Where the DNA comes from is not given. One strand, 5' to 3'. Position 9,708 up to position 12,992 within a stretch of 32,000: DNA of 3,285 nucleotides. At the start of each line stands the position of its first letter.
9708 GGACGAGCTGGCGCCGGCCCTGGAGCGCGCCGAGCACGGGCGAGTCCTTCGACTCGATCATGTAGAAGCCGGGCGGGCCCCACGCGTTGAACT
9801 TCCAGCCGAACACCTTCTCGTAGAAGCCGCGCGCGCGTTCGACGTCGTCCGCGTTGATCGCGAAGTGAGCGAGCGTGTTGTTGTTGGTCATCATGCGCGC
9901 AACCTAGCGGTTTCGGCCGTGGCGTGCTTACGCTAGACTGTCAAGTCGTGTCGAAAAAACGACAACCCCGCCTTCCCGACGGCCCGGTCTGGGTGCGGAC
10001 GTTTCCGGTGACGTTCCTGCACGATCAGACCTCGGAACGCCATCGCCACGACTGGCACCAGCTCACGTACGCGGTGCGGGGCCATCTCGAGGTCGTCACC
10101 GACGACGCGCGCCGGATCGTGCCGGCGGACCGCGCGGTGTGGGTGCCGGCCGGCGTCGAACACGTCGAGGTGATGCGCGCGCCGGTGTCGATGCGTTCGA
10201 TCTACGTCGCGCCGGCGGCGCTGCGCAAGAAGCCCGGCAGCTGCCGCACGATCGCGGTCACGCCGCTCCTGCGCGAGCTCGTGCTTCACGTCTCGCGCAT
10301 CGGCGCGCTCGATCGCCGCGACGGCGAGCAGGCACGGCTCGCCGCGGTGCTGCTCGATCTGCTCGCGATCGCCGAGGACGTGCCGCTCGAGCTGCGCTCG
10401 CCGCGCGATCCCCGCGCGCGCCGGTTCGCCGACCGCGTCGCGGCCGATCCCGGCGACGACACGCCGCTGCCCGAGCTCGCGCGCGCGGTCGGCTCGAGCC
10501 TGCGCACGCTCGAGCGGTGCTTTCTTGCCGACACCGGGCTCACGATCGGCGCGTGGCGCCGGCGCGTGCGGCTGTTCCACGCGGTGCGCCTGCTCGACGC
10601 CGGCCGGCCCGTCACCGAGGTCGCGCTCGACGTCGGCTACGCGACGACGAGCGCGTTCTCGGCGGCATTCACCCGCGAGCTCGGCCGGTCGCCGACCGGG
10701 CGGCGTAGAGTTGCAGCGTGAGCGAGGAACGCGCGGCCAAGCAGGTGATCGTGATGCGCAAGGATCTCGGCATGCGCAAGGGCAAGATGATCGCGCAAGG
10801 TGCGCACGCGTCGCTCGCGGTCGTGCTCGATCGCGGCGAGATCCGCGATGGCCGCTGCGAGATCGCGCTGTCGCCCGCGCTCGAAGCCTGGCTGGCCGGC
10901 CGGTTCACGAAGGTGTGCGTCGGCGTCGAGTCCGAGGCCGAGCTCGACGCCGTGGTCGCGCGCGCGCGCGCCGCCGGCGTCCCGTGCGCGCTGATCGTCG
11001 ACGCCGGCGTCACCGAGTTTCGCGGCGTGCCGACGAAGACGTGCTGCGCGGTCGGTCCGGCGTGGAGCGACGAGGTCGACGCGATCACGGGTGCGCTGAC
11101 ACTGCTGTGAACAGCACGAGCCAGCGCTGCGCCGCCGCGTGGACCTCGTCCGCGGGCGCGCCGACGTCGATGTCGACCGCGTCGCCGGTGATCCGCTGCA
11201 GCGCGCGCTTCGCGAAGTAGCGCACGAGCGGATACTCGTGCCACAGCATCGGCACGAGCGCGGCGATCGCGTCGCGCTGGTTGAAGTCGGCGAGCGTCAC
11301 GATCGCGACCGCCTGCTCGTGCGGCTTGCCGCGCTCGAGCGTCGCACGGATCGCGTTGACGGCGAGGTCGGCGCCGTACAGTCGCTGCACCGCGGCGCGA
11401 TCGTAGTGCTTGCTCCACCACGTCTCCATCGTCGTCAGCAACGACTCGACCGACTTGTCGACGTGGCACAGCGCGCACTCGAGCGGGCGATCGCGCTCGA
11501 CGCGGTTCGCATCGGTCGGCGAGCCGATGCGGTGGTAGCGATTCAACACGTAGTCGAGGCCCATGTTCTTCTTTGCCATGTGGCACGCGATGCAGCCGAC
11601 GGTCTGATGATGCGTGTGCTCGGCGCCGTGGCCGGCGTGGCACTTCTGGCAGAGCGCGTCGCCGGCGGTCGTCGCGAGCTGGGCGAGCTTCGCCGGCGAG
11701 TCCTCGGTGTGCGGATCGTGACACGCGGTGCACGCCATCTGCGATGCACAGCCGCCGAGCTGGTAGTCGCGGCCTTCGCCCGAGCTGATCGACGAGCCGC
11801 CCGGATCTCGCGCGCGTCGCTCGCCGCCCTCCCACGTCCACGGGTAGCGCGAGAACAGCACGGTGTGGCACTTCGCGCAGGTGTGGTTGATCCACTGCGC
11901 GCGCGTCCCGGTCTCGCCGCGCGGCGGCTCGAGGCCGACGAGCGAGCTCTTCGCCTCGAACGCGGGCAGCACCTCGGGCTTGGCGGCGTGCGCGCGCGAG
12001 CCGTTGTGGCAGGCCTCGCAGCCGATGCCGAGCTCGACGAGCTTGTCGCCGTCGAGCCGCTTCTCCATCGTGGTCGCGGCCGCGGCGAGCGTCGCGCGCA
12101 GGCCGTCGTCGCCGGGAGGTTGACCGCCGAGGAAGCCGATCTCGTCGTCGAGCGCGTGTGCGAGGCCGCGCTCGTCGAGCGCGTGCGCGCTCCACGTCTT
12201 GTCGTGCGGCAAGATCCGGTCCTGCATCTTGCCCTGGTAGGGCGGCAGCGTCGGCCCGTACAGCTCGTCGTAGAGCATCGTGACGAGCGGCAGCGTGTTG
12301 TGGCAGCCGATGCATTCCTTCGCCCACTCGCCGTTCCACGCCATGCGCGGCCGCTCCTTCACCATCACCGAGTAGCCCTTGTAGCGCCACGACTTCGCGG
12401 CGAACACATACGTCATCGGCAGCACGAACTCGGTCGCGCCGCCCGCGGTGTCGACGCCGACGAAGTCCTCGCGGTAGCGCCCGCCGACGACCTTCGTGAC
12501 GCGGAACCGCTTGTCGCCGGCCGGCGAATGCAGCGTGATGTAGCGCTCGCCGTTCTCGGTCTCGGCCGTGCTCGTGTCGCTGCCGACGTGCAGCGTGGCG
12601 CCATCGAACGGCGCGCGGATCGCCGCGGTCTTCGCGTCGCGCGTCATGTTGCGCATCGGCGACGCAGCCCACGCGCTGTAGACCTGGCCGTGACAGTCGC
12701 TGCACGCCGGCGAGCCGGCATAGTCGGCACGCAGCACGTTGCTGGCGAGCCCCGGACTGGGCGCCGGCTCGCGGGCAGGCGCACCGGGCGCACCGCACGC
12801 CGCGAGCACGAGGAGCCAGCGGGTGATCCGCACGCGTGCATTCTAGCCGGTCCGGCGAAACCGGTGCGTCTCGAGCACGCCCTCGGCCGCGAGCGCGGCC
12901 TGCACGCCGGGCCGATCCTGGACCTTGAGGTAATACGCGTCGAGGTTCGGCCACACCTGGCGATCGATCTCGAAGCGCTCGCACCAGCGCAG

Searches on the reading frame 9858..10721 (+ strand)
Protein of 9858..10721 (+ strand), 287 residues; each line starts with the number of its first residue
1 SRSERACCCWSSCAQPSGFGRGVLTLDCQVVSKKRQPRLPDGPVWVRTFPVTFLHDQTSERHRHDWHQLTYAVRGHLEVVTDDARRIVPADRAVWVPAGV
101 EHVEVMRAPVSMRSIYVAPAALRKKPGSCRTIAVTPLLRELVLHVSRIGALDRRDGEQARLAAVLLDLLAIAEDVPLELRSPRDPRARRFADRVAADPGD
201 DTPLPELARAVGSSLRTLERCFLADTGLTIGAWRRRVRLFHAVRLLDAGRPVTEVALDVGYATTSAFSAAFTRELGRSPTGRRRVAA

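Call 76: search_protein_families(library=pfam, proteins=[window:9858-10721:+], max_evalue=0.0001)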
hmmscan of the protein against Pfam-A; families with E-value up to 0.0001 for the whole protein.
window:9858-10721:+ (287 aa): 4 families
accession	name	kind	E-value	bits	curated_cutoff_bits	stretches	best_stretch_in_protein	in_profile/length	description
PF12833.13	HTH_18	-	2.5e-21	76.2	33.6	1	207-283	1-78/80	Helix-turn-helix domain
PF02311.25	AraC_binding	-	3.9e-08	33.6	21.1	1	55-152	12-99/135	AraC-like ligand binding domain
PF07883.17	Cupin_2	-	6.4e-08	32.6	27.2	1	55-102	7-54/70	Cupin domain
PF00165.29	HTH_AraC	-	5e-06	27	26.6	0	251-280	10-38/42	Bacterial regulatory helix-turn-helix proteins, AraC family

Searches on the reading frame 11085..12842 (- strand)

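Call 76: search_protein_families(library=pfam, proteins=[window:11085-12842:-], max_evalue=0.0001)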
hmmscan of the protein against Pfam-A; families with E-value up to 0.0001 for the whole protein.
window:11085-12842:- (585 aa): 2 families
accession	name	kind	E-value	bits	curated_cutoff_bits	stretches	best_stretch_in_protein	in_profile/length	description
PF14522.11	Cytochrome_C7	-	4.6e-10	39.6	24.8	0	319-402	13-66/67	Cytochrome c7 and related cytochrome c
PF09699.15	Paired_CXXCH_1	-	1.8e-07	31.2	20.6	1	368-404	6-38/41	Doubled CXXCH motif (Paired_CXXCH_1)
